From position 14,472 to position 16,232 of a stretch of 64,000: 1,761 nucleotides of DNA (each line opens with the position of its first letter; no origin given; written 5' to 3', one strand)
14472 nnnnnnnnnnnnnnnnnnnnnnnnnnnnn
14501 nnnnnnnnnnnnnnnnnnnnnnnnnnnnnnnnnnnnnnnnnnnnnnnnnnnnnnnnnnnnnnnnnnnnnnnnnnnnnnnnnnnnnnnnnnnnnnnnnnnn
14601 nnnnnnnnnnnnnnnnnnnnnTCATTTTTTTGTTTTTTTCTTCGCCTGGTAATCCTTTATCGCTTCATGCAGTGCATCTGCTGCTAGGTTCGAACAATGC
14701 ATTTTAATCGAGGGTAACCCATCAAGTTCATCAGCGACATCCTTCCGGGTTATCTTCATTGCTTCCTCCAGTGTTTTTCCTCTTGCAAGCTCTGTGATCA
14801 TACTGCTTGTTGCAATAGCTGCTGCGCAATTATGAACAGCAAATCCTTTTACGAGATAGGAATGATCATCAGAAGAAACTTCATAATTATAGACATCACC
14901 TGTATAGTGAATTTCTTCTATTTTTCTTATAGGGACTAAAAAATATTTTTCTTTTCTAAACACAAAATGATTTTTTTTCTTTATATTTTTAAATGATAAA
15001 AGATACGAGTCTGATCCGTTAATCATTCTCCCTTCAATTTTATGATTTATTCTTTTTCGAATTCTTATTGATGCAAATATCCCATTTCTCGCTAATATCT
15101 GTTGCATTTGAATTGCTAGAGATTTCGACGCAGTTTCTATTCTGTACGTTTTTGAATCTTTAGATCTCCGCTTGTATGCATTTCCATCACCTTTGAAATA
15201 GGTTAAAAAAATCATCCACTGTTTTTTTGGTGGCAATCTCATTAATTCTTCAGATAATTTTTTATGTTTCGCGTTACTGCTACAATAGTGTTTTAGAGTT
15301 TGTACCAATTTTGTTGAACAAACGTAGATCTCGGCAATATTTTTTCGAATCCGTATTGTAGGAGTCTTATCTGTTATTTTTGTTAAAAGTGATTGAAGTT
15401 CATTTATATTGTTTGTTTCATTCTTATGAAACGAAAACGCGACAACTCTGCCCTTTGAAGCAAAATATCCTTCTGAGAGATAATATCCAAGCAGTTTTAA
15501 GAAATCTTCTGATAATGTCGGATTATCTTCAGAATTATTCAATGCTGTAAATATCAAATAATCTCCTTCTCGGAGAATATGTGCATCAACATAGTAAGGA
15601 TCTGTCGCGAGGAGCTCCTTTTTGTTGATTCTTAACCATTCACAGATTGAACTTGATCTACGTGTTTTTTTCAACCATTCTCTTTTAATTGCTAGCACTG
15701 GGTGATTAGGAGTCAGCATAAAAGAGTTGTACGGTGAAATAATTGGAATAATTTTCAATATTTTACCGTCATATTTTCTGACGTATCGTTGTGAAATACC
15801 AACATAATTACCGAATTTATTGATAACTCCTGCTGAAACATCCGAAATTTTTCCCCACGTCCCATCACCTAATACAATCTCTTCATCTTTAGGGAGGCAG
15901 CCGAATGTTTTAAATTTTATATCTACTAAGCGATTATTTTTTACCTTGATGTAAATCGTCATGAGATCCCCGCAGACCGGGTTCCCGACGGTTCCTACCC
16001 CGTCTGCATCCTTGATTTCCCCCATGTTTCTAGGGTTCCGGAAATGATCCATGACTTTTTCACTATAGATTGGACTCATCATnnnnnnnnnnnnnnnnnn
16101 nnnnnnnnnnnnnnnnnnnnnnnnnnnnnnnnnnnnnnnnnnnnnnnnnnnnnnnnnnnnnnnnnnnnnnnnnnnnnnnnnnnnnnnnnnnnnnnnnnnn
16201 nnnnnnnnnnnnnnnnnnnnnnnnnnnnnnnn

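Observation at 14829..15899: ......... intein inserted in the Fe-S scaffold IscU, with a cluster-ligand cysteine as the +1 residue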

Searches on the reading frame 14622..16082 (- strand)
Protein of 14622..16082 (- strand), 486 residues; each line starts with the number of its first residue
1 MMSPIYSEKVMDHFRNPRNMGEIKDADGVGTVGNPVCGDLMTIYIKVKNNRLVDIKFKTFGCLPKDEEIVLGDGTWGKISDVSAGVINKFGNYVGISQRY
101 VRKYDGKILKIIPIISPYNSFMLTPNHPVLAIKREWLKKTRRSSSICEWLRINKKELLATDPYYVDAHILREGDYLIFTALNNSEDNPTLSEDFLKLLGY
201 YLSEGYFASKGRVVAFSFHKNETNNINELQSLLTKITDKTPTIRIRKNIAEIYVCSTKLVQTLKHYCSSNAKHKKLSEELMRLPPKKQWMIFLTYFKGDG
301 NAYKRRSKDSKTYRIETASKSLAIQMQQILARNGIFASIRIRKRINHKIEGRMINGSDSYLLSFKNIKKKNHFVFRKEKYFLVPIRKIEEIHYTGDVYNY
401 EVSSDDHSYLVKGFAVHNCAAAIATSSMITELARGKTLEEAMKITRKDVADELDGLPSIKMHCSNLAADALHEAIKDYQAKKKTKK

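Call 4: search_protein_families(library=pfam, proteins=[window:14625-16082:-], max_evalue=0.1)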
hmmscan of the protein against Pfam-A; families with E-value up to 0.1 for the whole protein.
seq(486 aa): 4 families
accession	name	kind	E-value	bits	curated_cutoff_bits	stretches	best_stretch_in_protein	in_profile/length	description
PF01592.21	NifU_N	-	1.1e-45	155.3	22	2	414-484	56-126/127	NifU-like N terminal domain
PF14528.11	LAGLIDADG_3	-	1.6e-12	47.9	22.5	1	291-360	6-74/82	LAGLIDADG-like domain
PF14890.11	Intein_splicing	-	0.00034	20.9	35.8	1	117-418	57-155/155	Intein splicing domain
PF00176.29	SNF2-rel_dom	-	0.038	13.5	24.9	1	251-330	201-275/290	SNF2-related domain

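Call 5: search_protein_families(library=ncbifam, proteins=[window:14625-16082:-], max_evalue=0.1)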
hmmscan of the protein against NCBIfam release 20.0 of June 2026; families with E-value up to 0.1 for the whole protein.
seq(486 aa): 11 families
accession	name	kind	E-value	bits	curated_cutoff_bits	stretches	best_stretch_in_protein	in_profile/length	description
TIGR03419.1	NifU_clost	equivalog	5.2e-59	198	187.9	2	412-482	50-120/121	Fe-S cluster assembly scaffold protein NifU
TIGR01999.1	iscU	equivalog_domain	2.2e-38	131.1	192.4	2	394-482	35-123/124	Fe-S cluster assembly scaffold IscU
TIGR02000.1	NifU_proper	equivalog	4.2e-36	124.8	273.3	2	402-481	45-124/290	Fe-S cluster assembly protein NifU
TIGR01994.1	SUF_scaf_2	equivalog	7.3e-19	68.1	92.5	2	4-62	3-61/137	Fe-S cluster assembly sulfur transfer protein SufU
NF045703.1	rSAM_Tes_intein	exception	4.6e-12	44.6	1700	1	191-421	368-613/1040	tetraether lipid synthase Tes, intein-containing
NF011303.0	PRK14715.1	equivalog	4.6e-08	30.6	1585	1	192-347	1118-1270/1627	DNA-directed DNA polymerase II large subunit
NF038162.1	RtcB_rel_intein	exception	9.1e-07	27.2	1150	1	360-466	522-625/961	intein-containing RtcB family protein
NF011287.0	PRK14698.1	equivalog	1.1e-06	27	1238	1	190-362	389-555/1017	V-type ATP synthase subunit A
NF038098.1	GyrA_w_intein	exception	8.7e-06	23.9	1850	2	246-349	292-396/1232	intein-containing DNA gyrase subunit A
TIGR01443.1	intein_Cterm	domain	0.0051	17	15.6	1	396-419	1-24/24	intein C-terminal splicing region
NF053879.1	RNAPolSigSigVBac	equivalog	0.03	14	190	1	221-297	47-122/160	RNA polymerase sigma factor SigV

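Call 6: find_homologous_proteins(query=window:14622-16082:-, max_evalue=0.00001)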
Query window:14622-16082:- (486 aa): 1450 proteins with E <= 0.00001 among 8000 candidates; the best 120 are listed.
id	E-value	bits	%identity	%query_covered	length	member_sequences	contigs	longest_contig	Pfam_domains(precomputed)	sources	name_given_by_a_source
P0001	5.4e-242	822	73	99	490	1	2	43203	PF14528.12,PF01592.22,PF14890.12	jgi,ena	-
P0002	9.0e-223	758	69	99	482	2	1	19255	PF14528.12,PF01592.22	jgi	jgi:Fe-S cluster assembly protein SufB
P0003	1.6e-218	744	67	99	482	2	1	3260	PF14528.12,PF01592.22,PF14890.12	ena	-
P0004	7.1e-218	742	67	99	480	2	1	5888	PF14528.12,PF01592.22,PF14890.12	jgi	-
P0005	9.2e-217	739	68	98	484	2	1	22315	PF14528.12,PF01592.22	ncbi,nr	ncbi:MAG: iron-sulfur cluster assembly scaffold protein [Thermoplasmatales archaeon]|nr:iron-sulfur 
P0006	1.8e-216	738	66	99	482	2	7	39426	PF14528.12,PF01592.22,PF14890.12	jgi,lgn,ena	-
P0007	3.3e-216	737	66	99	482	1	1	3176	PF14528.12,PF01592.22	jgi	jgi:Fe-S cluster assembly protein SufB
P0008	3.2e-215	733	66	99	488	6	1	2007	PF14528.12,PF01592.22,PF14890.12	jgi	jgi:NifU-like protein involved in Fe-S cluster formation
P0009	6.9e-215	732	67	99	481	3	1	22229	PF14528.12,PF01592.22,PF14890.12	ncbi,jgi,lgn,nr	ncbi:MAG: hypothetical protein AYK22_06505 [Thermoplasmatales archaeon SG8-52-3]|nr:MAG: hypothetica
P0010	6.8e-210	716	66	99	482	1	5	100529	PF14528.12,PF01592.22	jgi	jgi:Fe-S cluster assembly protein SufB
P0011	3.6e-206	704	63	98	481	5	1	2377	PF14528.12,PF01592.22,PF14890.12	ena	-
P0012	2.6e-203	694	63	99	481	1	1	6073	PF14528.12,PF01592.22,PF14890.12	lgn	-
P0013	3.7e-202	690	64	99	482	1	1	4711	PF14528.12,PF01592.22,PF14890.12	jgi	jgi:NifU-like protein involved in Fe-S cluster formation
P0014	1.1e-199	682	64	98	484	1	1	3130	PF14528.12,PF01592.22,PF14890.12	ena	-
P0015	3.0e-196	671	64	95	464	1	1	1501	PF14528.12,PF01592.22,PF14890.12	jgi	jgi:Fe-S cluster assembly protein SufB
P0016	5.4e-193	660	65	93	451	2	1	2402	PF14528.12,PF01592.22,PF14890.12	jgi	-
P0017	1.3e-185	636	64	91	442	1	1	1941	PF14528.12,PF01592.22,PF14890.12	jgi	jgi:Fe-S cluster assembly protein SufB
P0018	3.4e-174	598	57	99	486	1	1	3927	PF14528.12,PF01592.22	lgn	-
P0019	8.8e-174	597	56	99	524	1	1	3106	PF14528.12,PF01592.22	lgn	-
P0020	1.4e-170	586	56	98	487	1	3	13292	PF14528.12,PF01592.22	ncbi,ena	-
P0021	4.1e-170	585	55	100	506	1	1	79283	PF14528.12,PF01592.22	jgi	jgi:NifU-like protein involved in Fe-S cluster formation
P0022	1.5e-169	583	55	98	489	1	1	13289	PF14528.12,PF01592.22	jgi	-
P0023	6.1e-169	581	54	100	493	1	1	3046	PF14528.12,PF01592.22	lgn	-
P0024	1.1e-168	580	54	100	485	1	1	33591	PF14528.12,PF01592.22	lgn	-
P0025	2.4e-168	579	55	98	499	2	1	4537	PF14528.12,PF01592.22,PF14890.12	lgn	-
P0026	3.1e-167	575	53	99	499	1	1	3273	PF14528.12,PF01592.22,PF14890.12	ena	-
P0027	1.1e-166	573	54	98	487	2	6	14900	PF14623.12,PF14528.12,PF01592.22,PF14890.12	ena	-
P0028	1.8e-166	573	52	99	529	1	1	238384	PF14528.12,PF01592.22,PF14890.12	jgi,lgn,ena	-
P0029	2.0e-166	573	53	100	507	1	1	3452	PF14528.12,PF01592.22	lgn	-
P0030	4.4e-166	571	55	97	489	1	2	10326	PF14528.12,PF01592.22,PF14890.12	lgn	-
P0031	1.7e-165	569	55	96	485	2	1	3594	PF14528.12,PF01592.22,PF14890.12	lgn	-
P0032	1.9e-165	569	54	99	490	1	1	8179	PF14528.12,PF01592.22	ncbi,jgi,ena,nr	ncbi:MAG: iron-sulfur cluster assembly scaffold protein [Candidatus Omnitrophica bacterium]|nr:iron-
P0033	4.2e-165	568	53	100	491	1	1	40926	PF14528.12,PF01592.22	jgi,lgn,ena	-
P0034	4.9e-165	568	54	99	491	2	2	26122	PF14528.12,PF01592.22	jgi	-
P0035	4.9e-165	568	54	99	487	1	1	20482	PF14528.12,PF01592.22,PF14890.12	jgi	-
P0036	6.0e-165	568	54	99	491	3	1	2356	PF14528.12,PF01592.22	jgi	-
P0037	7.4e-165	567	53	98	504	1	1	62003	PF14528.12,PF01592.22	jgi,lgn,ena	jgi:NifU-like protein involved in Fe-S cluster formation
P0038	2.0e-164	566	54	99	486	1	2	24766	PF14528.12,PF01592.22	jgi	jgi:NifU-like protein involved in Fe-S cluster formation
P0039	2.2e-164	566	52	98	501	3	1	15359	PF14528.12,PF01592.22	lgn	-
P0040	2.4e-164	566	53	99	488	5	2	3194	PF14528.12,PF01592.22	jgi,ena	-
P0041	4.1e-164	565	52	98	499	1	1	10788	PF14528.12,PF01592.22,PF14890.12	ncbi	-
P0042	4.3e-164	565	53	98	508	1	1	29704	PF14528.12,PF01592.22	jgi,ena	-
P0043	7.2e-164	564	53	98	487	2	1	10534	PF14528.12,PF01592.22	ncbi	-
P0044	7.8e-164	564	54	99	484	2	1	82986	PF14528.12,PF01592.22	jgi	jgi:NifU-like protein involved in Fe-S cluster formation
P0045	9.6e-164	564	53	98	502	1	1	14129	PF14528.12,PF01592.22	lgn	-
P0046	2.6e-163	562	52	98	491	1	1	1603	PF14528.12,PF01592.22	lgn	-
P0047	3.1e-163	562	55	98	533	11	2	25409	PF14528.12,PF01592.22,PF14890.12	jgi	-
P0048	5.2e-163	561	54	99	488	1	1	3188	PF14528.12,PF01592.22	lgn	-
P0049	5.4e-163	561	69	74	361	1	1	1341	PF14528.12,PF01592.22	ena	-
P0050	1.0e-162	560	54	98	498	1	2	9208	PF14528.12,PF01592.22,PF14890.12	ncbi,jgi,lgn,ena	-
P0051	1.1e-162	560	54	98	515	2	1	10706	PF14528.12,PF01592.22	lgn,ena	-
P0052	1.3e-162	560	52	98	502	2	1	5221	PF14528.12,PF01592.22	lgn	-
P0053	1.4e-162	560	53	98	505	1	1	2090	PF14528.12,PF01592.22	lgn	-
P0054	1.4e-162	560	54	99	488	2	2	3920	PF14528.12,PF01592.22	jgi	-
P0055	1.9e-162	559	52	98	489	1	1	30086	PF14528.12,PF01592.22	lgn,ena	-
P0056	2.3e-162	559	53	99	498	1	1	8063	PF14528.12,PF01592.22,PF14890.12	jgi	-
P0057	5.9e-162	558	53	97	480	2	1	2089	PF14528.12,PF01592.22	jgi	-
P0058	9.3e-162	557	53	98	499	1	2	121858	PF14528.12,PF01592.22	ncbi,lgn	-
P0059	9.5e-162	557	51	99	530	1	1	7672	PF14528.12,PF01592.22,PF14890.12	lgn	-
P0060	1.1e-161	557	52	98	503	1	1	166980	PF14528.12,PF01592.22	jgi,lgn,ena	-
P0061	1.6e-161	556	53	98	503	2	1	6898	PF14528.12,PF01592.22,PF14890.12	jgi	-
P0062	3.1e-161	555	54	98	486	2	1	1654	PF14528.12,PF01592.22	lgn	-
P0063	7.9e-161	554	53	99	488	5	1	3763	PF14528.12,PF01592.22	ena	-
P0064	1.1e-160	554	54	97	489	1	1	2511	PF14528.12,PF01592.22,PF14890.12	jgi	jgi:NifU-like protein involved in Fe-S cluster formation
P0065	1.6e-160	553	53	99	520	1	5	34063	PF14528.12,PF01592.22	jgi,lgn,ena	-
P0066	1.6e-160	553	51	98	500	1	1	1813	PF14528.12,PF01592.22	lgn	-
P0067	1.8e-160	553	52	99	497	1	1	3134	PF14528.12,PF01592.22,PF14890.12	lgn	-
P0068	3.2e-160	552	54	99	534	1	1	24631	PF12773.14,PF14528.12,PF01592.22,PF01079.26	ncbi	-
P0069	6.9e-160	551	52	99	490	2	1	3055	PF14528.12,PF01592.22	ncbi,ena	-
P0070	1.5e-159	550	52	98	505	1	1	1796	PF14528.12,PF01592.22,PF14890.12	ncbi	-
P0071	2.0e-159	550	51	92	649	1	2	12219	PF14623.12,PF14528.12,PF01592.22,PF01079.26,PF14890.12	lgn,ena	-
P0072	3.4e-159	549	53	100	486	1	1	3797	PF14528.12,PF01592.22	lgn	-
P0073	4.4e-159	548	52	99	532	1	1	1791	PF14528.12,PF01592.22,PF14890.12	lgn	-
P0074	9.2e-159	547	52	99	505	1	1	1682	PF14528.12,PF01592.22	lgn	-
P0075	9.5e-159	547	54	99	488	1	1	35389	PF14528.12,PF01592.22,PF14890.12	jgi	jgi:NifU-like protein involved in Fe-S cluster formation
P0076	3.3e-158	545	52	99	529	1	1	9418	PF14528.12,PF01592.22,PF14890.12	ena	-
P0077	3.7e-158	545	51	98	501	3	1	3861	PF14528.12,PF01592.22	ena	-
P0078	9.8e-158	544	51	97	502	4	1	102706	PF14528.12,PF01592.22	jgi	-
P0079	1.5e-157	543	50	96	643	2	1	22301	PF14623.12,PF14528.12,PF01592.22,PF01079.26,PF14890.12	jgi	-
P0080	1.7e-157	543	51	98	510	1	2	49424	PF14528.12,PF01592.22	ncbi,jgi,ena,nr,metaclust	ncbi:MAG: hypothetical protein AMJ95_02840 [Omnitrophica WOR_2 bacterium SM23_72]|nr:MAG: hypothetic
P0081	2.0e-157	543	53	98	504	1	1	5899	PF14528.12,PF01592.22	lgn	-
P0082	2.0e-157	543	51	99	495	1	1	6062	PF14528.12,PF01592.22,PF14890.12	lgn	-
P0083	3.5e-157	542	52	99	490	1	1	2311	PF14528.12,PF01592.22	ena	-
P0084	6.3e-157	541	52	99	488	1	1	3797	PF14528.12,PF01592.22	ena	-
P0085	1.0e-156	541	52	98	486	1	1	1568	PF14528.12,PF01592.22,PF14890.12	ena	-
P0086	1.5e-156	540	52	100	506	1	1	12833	PF14528.12,PF01592.22,PF14890.12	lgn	-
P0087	1.9e-156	540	52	98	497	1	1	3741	PF14528.12,PF01592.22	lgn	-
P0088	3.2e-156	539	52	96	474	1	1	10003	PF14528.12,PF01592.22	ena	-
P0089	3.8e-156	539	52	99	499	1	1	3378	PF14528.12,PF01592.22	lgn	-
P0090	7.7e-156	538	51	100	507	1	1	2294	PF14528.12,PF01592.22,PF14890.12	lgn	-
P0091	1.5e-155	537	50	100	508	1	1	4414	PF14528.12,PF01592.22,PF14890.12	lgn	-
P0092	4.1e-155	535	51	99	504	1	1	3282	PF14528.12,PF01592.22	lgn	-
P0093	4.8e-155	535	53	92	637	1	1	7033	PF14528.12,PF01592.22,PF13403.12,PF14890.12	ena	-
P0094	7.6e-155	534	52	100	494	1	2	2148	PF14528.12,PF01592.22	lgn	-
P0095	8.6e-155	534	51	98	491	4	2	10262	PF14528.12,PF01592.22,PF14890.12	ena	-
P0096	1.2e-154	534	51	98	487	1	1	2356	PF14528.12,PF01592.22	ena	-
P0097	1.3e-154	534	52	99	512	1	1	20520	PF14528.12,PF01592.22,PF14890.12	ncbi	-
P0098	2.2e-154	533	52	98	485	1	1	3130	PF14528.12,PF01592.22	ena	-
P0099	2.5e-154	533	53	98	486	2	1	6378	PF14528.12,PF01592.22,PF14890.12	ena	-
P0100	3.0e-154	532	51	98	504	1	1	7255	PF14528.12,PF01592.22,PF14890.12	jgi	jgi:NifU-like protein involved in Fe-S cluster formation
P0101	4.0e-154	532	52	98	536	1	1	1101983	PF14528.12,PF01592.22,PF14890.12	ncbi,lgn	-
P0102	5.0e-154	532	52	92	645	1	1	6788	PF14528.12,PF01592.22,PF14890.12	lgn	-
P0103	1.8e-153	530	49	99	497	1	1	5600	PF14528.12,PF01592.22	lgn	-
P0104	1.9e-153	530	52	100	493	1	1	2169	PF14528.12,PF01592.22,PF14890.12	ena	-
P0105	3.7e-153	529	51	98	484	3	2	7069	PF14528.12,PF01592.22,PF14890.12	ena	-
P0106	5.2e-153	528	52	99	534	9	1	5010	PF14528.12,PF01592.22,PF14890.12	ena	-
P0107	7.5e-153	528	52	99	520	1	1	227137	PF14528.12,PF01592.22,PF14890.12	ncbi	-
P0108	8.2e-153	528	51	99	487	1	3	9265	PF14528.12,PF01592.22,PF14890.12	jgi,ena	-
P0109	8.8e-153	528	51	99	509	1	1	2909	PF14528.12,PF01592.22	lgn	-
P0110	1.3e-152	527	53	99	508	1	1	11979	PF14528.12,PF01592.22,PF14890.12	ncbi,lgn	-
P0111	1.8e-152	527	51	99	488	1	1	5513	PF14528.12,PF01592.22,PF14890.12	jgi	-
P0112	2.5e-152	526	52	98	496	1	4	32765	PF14528.12,PF01592.22,PF14890.12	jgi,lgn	-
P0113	2.7e-152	526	52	92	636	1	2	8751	PF14528.12,PF01592.22,PF14890.12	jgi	jgi:NifU-like protein involved in Fe-S cluster formation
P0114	2.9e-152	526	52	98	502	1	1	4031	PF14528.12,PF01592.22,PF14890.12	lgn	-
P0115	3.3e-152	526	51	92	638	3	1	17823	PF14528.12,PF01592.22,PF14890.12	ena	-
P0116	3.5e-152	526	51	92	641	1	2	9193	PF14623.12,PF14528.12,PF01592.22,PF14890.12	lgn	-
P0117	3.8e-152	525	51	99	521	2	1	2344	PF14528.12,PF01592.22,PF14890.12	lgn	-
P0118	9.2e-152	524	51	98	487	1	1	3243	PF14528.12,PF01592.22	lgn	-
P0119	9.2e-152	524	49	98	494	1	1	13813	PF14528.12,PF01592.22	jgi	jgi:Fe-S cluster assembly protein SufB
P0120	1.9e-151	523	52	98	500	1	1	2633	PF14528.12,PF01592.22,PF14890.12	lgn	-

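Call 20: predict_structure(alignment_id=A1)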
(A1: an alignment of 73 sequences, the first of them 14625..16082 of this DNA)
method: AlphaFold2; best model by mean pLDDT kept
length: 486 residues; sequences in the alignment: 73
mean_pLDDT: 89.7   pTM: 0.80
mean pLDDT of the five models: 89.7, 89.2, 88.9, 88.5, 87.7
residues with pLDDT >= 90: 322; 70-90: 138; 50-70: 23; < 50: 3
segments of 3 or more residues with pLDDT < 50: 1-3
pLDDT, mean of each block of 10 residues (from residue 1): 64 81 92 63 93 85 90 95 92 87 83 94 88 90 81 91 86 96 93 98 96 96 97 97 95 97 96 96 97 96 88 95 98 95 88 89 80 85 96 88 82 86 86 96 93 81 85 96 78
secondary structure, 60 per line:
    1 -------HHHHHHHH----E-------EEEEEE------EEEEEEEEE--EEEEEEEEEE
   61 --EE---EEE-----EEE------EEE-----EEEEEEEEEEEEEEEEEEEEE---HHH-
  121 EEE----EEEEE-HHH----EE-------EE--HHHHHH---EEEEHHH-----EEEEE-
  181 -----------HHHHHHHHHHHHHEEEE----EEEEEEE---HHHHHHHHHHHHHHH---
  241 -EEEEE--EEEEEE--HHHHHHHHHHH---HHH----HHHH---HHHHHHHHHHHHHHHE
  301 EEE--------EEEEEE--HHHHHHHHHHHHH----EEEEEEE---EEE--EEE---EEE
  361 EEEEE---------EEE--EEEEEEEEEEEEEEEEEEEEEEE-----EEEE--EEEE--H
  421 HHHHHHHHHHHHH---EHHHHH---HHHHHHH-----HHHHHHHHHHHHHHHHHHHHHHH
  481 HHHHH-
elements in order: H8-15 E28-33 E40-48 E51-60 E68-70 E76-78 E85-87 E93-113 E121-123 E128-132 H154-159 E163-166 E175-179 H192-204 E205-208 E213-219 H223-237 E242-246 E249-254 H257-267 H278-281 H285-299 E300-303 E312-317 H320-332 E337-343 E347-349 E352-354 E358-365 E375-377 E380-402 E408-411 E414-417 H420-433 H438-442 H446-452 H458-485

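Call 24: fold_search(model_id=the predicted structure, library=pdb)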
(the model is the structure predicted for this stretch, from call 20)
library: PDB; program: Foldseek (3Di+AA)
matches with E <= 10: 742; with E <= 0.001: 89
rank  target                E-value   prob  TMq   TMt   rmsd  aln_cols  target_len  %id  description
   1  7qsu                  8.2e-20  1.00  0.52  0.68   5.4       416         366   16  Crystal structure of homing endonuclease-associated TliVMA intein (C1A, d333-339) (released 2022-03-30)
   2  7qss                  6.7e-18  1.00  0.52  0.58   6.8       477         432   15  Crystal structure of homing endonuclease-associated TliVMA intein (C1A) (released 2022-03-30)
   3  1ef0_A                4.8e-17  1.00  0.49  0.55   7.4       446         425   12  CRYSTAL STRUCTURE OF PI-SCEI MINIPRECURSOR (released 2000-06-07)
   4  1vde_A                4.4e-15  1.00  0.47  0.53   8.0       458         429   12  PI-SCEI, A HOMING ENDONUCLEASE WITH PROTEIN SPLICING ACTIVITY (released 1998-04-08)
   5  1jva_B                4.9e-15  1.00  0.47  0.52   8.3       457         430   11  CRYSTAL STRUCTURE OF THE VMA1-DERIVED ENDONUCLEASE BEARING THE N AND C EXTEIN PROPEPTIDES (released 2002-08-29)
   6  1vde_B                6.7e-15  1.00  0.48  0.54   7.4       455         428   12  PI-SCEI, A HOMING ENDONUCLEASE WITH PROTEIN SPLICING ACTIVITY (released 1998-04-08)
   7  1jva_A                9.4e-14  1.00  0.47  0.52   8.7       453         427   11  CRYSTAL STRUCTURE OF THE VMA1-DERIVED ENDONUCLEASE BEARING THE N AND C EXTEIN PROPEPTIDES (released 2002-08-29)
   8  1ef0_B                9.9e-14  1.00  0.47  0.56   6.7       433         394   13  CRYSTAL STRUCTURE OF PI-SCEI MINIPRECURSOR (released 2000-06-07)
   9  1dfa                  2.1e-13  1.00  0.46  0.54   8.3       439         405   12  CRYSTAL STRUCTURE OF PI-SCEI IN C2 SPACE GROUP (released 1999-12-08)
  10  7qst                  3.0e-13  1.00  0.49  0.65   5.8       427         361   13  Crystal structure of homing endonuclease-associated PhoVMA intein (C1A) (released 2022-03-30)
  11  1um2_B                3.4e-13  1.00  0.48  0.54   7.2       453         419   12  Crystal Structure of the Vma1-Derived Endonuclease with the Ligated Extein Segment (released 2004-09-22)
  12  1lwt_A                8.3e-13  1.00  0.48  0.52   8.4       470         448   11  Crystal structure of the intein homing endonuclease PI-SceI bound to its substrate DNA (Ca2+ free) (released 2002-09-27)
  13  1dq3                  9.2e-13  1.00  0.47  0.50   6.6       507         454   11  CRYSTAL STRUCTURE OF AN ARCHAEAL INTEIN-ENCODED HOMING ENDONUCLEASE PI-PFUI (released 2000-07-05)
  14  1lws_A                1.0e-12  1.00  0.48  0.53   8.3       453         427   11  Crystal structure of the intein homing endonuclease PI-SceI bound to its recognition sequence (released 2002-09-27)
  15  2cw7                  2.0e-12  1.00  0.50  0.45   8.1       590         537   12  Crystal structure of intein homing endonuclease II (released 2006-04-18)
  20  7c8o_C                6.2e-06  1.00  0.24  0.92   1.6       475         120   18  Crystal structure of IscU D40A/H106A variant (released 2021-06-09)
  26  7c8o_A                2.0e-05  1.00  0.13  0.49   2.8        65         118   75  Crystal structure of IscU D40A/H106A variant (released 2021-06-09)
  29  7c8o_D                2.5e-05  1.00  0.13  0.51   9.5        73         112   68  Crystal structure of IscU D40A/H106A variant (released 2021-06-09)
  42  7c8o_B                6.1e-05  1.00  0.13  0.48  11.7        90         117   57  Crystal structure of IscU D40A/H106A variant (released 2021-06-09)
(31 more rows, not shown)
